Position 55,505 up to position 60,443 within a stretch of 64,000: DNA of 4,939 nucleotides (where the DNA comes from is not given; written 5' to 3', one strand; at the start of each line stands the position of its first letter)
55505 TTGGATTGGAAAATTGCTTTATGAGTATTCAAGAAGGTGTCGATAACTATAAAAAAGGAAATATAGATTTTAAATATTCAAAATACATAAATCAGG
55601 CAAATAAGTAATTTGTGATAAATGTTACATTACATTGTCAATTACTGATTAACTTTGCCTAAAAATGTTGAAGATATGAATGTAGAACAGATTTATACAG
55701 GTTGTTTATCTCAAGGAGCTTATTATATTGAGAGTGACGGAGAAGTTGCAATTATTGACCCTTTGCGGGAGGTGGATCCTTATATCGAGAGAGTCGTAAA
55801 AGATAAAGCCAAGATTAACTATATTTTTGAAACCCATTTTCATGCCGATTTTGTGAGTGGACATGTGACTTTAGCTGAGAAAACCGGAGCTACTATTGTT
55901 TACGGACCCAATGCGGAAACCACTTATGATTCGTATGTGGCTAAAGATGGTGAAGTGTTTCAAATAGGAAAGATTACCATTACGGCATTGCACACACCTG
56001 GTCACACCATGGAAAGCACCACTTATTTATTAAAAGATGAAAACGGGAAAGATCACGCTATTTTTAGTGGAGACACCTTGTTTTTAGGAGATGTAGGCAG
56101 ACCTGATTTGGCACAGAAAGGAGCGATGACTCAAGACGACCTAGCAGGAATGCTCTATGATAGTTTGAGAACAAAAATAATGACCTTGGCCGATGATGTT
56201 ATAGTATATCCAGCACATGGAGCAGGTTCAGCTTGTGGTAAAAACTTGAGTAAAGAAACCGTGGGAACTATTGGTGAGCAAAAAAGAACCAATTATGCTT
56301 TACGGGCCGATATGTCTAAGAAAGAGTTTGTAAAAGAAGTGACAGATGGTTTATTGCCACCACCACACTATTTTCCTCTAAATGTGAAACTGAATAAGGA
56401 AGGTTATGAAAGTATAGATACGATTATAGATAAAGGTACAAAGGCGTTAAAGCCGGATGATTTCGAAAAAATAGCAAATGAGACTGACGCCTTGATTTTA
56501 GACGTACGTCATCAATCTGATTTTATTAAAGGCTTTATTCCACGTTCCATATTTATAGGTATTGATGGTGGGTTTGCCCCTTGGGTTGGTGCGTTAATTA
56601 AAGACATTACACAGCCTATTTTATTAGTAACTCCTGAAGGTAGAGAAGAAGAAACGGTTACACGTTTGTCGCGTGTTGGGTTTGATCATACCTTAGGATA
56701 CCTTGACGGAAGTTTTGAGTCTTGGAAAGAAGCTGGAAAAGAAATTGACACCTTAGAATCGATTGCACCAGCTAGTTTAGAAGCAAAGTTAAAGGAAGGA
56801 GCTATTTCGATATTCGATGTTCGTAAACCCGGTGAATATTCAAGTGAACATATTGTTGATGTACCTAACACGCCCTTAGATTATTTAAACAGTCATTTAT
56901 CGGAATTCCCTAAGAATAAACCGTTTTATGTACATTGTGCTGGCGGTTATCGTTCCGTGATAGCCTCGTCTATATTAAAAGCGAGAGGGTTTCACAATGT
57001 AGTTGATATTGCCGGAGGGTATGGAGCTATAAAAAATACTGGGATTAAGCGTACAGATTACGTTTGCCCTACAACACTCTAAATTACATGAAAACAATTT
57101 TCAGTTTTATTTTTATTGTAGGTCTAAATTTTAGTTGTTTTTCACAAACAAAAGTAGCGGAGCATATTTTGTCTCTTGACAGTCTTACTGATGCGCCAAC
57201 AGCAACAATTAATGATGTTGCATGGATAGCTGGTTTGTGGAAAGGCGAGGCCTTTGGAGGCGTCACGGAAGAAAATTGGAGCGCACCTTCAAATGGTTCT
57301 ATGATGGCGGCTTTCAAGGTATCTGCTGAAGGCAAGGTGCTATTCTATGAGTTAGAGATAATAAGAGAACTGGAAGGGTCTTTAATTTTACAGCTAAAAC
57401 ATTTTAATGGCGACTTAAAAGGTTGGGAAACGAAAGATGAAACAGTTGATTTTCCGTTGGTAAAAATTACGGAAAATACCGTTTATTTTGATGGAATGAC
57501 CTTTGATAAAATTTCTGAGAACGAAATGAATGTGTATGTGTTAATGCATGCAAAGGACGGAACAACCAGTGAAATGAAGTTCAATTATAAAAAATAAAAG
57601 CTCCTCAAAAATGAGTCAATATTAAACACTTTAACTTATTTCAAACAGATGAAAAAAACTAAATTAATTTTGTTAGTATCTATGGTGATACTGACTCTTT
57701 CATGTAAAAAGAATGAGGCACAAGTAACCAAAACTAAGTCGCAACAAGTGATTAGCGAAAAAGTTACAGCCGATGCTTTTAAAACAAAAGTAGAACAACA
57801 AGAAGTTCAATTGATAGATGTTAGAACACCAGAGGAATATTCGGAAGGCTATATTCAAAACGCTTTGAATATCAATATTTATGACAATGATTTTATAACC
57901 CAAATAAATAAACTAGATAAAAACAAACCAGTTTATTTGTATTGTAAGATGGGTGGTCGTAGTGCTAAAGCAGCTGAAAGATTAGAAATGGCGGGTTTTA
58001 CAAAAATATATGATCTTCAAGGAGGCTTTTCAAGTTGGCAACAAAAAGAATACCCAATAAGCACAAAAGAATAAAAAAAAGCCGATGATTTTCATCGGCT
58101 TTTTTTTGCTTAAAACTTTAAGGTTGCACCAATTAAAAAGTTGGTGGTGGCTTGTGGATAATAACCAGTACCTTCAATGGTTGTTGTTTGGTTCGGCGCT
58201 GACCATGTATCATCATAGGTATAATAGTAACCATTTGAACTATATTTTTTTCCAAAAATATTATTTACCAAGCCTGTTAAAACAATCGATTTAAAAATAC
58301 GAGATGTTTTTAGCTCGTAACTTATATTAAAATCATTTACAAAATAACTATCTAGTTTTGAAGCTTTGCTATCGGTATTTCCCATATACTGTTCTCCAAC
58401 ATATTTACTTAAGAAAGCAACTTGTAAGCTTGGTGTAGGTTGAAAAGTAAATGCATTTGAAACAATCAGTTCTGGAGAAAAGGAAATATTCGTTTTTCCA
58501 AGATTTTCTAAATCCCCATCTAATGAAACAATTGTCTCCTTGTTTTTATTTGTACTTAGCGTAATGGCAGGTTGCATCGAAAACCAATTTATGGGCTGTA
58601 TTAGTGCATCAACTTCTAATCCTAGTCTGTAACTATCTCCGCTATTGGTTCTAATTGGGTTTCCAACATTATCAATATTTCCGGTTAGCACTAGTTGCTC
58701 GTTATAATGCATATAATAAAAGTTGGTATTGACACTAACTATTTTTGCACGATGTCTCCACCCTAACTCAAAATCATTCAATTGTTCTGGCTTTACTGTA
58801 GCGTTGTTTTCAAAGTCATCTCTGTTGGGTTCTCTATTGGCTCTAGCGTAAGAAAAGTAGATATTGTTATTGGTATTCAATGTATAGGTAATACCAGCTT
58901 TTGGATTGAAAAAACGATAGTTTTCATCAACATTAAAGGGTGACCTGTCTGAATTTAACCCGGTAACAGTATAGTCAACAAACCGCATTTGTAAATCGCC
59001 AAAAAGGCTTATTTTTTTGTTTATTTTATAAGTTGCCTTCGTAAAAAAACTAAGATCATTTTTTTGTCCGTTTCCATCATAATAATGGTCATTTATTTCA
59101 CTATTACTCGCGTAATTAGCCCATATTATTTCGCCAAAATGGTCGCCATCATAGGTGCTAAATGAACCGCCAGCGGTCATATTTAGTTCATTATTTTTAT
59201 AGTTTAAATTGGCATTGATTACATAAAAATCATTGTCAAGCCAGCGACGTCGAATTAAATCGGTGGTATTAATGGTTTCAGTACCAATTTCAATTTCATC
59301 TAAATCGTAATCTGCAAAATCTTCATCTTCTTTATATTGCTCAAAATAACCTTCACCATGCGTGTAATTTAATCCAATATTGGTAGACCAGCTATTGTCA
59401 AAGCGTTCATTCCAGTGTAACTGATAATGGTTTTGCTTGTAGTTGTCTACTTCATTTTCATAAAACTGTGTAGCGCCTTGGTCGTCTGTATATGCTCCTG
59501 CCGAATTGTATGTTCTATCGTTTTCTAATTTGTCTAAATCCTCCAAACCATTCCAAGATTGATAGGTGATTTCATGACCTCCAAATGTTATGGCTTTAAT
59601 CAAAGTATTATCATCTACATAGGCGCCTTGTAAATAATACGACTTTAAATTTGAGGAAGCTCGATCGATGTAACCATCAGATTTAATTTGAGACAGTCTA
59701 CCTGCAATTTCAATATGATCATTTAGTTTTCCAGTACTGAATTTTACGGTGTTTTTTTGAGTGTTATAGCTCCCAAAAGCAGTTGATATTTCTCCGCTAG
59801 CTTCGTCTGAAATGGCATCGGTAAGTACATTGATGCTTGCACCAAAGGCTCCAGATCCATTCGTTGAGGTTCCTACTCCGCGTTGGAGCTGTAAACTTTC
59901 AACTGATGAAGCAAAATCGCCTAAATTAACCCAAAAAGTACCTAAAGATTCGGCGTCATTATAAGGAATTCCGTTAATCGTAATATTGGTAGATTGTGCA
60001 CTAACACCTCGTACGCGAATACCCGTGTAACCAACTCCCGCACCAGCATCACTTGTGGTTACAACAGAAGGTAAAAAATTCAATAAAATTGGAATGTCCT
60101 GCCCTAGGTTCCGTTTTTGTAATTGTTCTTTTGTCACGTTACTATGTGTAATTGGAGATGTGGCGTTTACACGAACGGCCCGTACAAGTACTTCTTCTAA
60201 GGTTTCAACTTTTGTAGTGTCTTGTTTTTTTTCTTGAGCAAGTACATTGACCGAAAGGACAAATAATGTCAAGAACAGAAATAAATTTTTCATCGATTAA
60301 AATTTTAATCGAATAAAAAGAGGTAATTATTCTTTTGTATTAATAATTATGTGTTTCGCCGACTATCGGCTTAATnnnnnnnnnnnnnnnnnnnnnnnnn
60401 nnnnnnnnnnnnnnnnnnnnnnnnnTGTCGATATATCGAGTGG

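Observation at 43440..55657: Two CRP-like boxes at identical promoter distance define a candidate sulfur/Moco regulon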

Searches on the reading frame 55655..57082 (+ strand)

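Call 5: search_protein_families(library=pfam, proteins=[window:55655-57082:+])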
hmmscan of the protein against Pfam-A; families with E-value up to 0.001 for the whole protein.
window:55655-57082:+ (475 aa): 2 families
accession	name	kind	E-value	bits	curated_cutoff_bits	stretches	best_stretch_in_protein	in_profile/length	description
PF00581.25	Rhodanese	-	4.8e-26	91.6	22.2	2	372-461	2-101/102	Rhodanese-like domain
PF00753.33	Lactamase_B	-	1.8e-13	51.3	22.7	1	20-188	6-196/196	Metallo-beta-lactamase superfamily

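Call 23: search_protein_families(library=ncbifam, proteins=[window:55655-57082:+], max_evalue=0.001)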
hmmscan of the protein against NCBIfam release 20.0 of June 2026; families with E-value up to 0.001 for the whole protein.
window:55655-57082:+ (475 aa): 29 families (the best 25 are shown)
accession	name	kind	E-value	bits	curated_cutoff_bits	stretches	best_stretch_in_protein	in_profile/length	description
TIGR03413.1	GSH_gloB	equivalog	6e-21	74.9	200.8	1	27-188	18-164/248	hydroxyacylglutathione hydrolase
NF040641.1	bifunc_ST_SDO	equivalog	3.3e-19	69.1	625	1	91-248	258-400/423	bifunctional sulfur transferase/dioxygenase Blh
NF007597.0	PRK10241.1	equivalog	7.6e-16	58.1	421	1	26-189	19-166/251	hydroxyacylglutathione hydrolase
NF006444.0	PRK08762.1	equivalog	1.9e-15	56.4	449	2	366-465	13-113/387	molybdopterin-synthase adenylyltransferase MoeB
NF001195.0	PRK00162.1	equivalog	2.9e-12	46.8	102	1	365-464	2-101/108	thiosulfate sulfurtransferase GlpE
NF045521.1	rhoda_near_glyco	subfamily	9.8e-12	44.9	145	1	378-465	26-114/144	rhodanese homology domain-containing protein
NF033105.1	bla_subclass_B3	equivalog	2.1e-11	43.6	240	1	95-141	124-171/257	subclass B3 metallo-beta-lactamase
NF041804.1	MBL_fold_SolJ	exception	7.3e-10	38.4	350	1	29-192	29-182/224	solanimycin biosynthesis MBL-fold hydrolase SolJ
NF012229.1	bla_class_B_core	domain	1.4e-08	35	100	1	24-126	19-138/139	metallo-beta-lactamase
NF005902.0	PRK07878.1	equivalog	1.7e-08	33.8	647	1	364-456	283-378/392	adenylyltransferase/sulfurtransferase MoeZ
NF001133.1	PRK00142.1-1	equivalog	6.2e-08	32.5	170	1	370-455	108-199/229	oxygen-dependent tRNA uridine(34) hydroxylase TrhO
NF007627.0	PRK10287.1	equivalog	8.6e-08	32.4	102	1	387-459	24-97/104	thiosulfate sulfurtransferase PspE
NF008750.0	PRK11784.1-2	equivalog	1.2e-07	31.2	241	0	419-459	85-125/346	tRNA 2-selenouridine(34) synthase MnmH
NF041203.1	rhodanese_LYCAU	equivalog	5.7e-07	29.2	115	1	365-457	18-114/126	rhodanese-related (seleno)protein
NF000469.2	CAR_gen_B3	exception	1.1e-06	27.9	500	1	94-136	172-216/311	CAR family subclass B3 metallo-beta-lactamase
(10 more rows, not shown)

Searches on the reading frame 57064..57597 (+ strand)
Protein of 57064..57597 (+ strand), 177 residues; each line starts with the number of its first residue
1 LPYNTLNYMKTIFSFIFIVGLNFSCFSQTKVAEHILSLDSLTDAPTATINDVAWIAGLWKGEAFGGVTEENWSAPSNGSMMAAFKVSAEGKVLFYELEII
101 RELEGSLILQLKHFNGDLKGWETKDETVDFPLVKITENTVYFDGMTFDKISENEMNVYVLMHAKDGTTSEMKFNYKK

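Call 5: search_protein_families(library=pfam, proteins=[window:57064-57597:+])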
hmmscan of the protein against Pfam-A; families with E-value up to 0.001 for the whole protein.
window:57064-57597:+ (177 aa): 1 family
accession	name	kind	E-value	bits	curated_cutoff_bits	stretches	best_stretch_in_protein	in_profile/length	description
PF19780.4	DUF6265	-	3.5e-38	131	23.8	1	53-159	1-114/116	Domain of unknown function (DUF6265)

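Call 23: search_protein_families(library=ncbifam, proteins=[window:57064-57597:+], max_evalue=0.001)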
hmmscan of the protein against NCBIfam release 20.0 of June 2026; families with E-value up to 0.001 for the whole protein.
window:57064-57597:+ (177 aa): 0 families

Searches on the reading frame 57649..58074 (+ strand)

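Call 5: search_protein_families(library=pfam, proteins=[window:57649-58074:+])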
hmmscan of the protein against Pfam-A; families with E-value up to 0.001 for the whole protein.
window:57649-58074:+ (141 aa): 1 family
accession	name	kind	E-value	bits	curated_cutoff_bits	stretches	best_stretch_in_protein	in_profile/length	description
PF00581.25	Rhodanese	-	8.7e-25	87.6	22.2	1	40-133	1-102/102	Rhodanese-like domain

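Call 23: search_protein_families(library=ncbifam, proteins=[window:57649-58074:+], max_evalue=0.001)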
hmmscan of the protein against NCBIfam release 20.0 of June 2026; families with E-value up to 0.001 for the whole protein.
window:57649-58074:+ (141 aa): 21 families
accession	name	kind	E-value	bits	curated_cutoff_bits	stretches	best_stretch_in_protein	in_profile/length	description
NF006444.0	PRK08762.1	equivalog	8.2e-20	70.8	449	1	31-139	9-116/387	molybdopterin-synthase adenylyltransferase MoeB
NF045521.1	rhoda_near_glyco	subfamily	2.2e-19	69.7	145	1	36-139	14-117/144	rhodanese homology domain-containing protein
NF041203.1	rhodanese_LYCAU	equivalog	6.1e-19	67.9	115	1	28-140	12-126/126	rhodanese-related (seleno)protein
NF001195.0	PRK00162.1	equivalog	6.4e-15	55.4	102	1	38-136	6-102/108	thiosulfate sulfurtransferase GlpE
NF005902.0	PRK07878.1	equivalog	1.3e-14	53.9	647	1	26-133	276-384/392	adenylyltransferase/sulfurtransferase MoeZ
NF005646.0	PRK07411.1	equivalog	8e-14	51.5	633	1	19-133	265-382/390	molybdopterin-synthase adenylyltransferase MoeB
NF001133.1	PRK00142.1-1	equivalog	3.1e-13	49.8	170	1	25-132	94-205/229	oxygen-dependent tRNA uridine(34) hydroxylase TrhO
NF008750.0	PRK11784.1-2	equivalog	3.4e-13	49.4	241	2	42-81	5-44/346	tRNA 2-selenouridine(34) synthase MnmH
NF033833.0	rhodan_ChrE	equivalog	2.5e-10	40.3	120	1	40-140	10-107/108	rhodanese family chromate resistance protein ChrE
NF007627.0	PRK10287.1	equivalog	3.7e-10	40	102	1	55-126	23-93/104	thiosulfate sulfurtransferase PspE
TIGR04568.1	arch_SelU_Nterm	equivalog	4.5e-10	39.7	200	1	31-86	83-137/215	selenouridine synthase SelU-like subunit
TIGR02981.1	phageshock_pspE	exception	1.3e-09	38.3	126.3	1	55-126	21-91/101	thiosulfate sulfurtransferase PspE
TIGR03167.1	tRNA_sel_U_synt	equivalog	1.4e-09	37.9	219.75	1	53-81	3-31/311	tRNA 2-selenouridine(34) synthase MnmH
NF045694.1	seleno_TsoB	exception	2.8e-09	35.6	805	1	27-140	38-159/572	rhodanese/DsbD fusion-like selenoprotein TsoB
TIGR04271.1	ThiI_C_thiazole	equivalog_domain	2.4e-07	30.7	70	1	35-120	10-96/101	thiazole biosynthesis protein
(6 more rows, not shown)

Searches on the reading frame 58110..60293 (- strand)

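Call 5: search_protein_families(library=pfam, proteins=[window:58110-60293:-])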
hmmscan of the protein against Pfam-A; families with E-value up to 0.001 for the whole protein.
window:58110-60293:- (727 aa): 3 families
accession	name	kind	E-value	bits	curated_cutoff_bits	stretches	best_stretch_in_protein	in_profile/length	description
PF00593.30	TonB_dep_Rec_b-barrel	-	7.6e-23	82.5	27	1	230-679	7-436/436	TonB dependent receptor-like, beta-barrel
PF07715.20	Plug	-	1.2e-10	42.3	23.9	1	45-152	4-106/107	TonB-dependent Receptor Plug Domain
PF14905.12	OMP_b-brl_3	-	9.4e-07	28.7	27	1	319-697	18-397/408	Outer membrane protein beta-barrel family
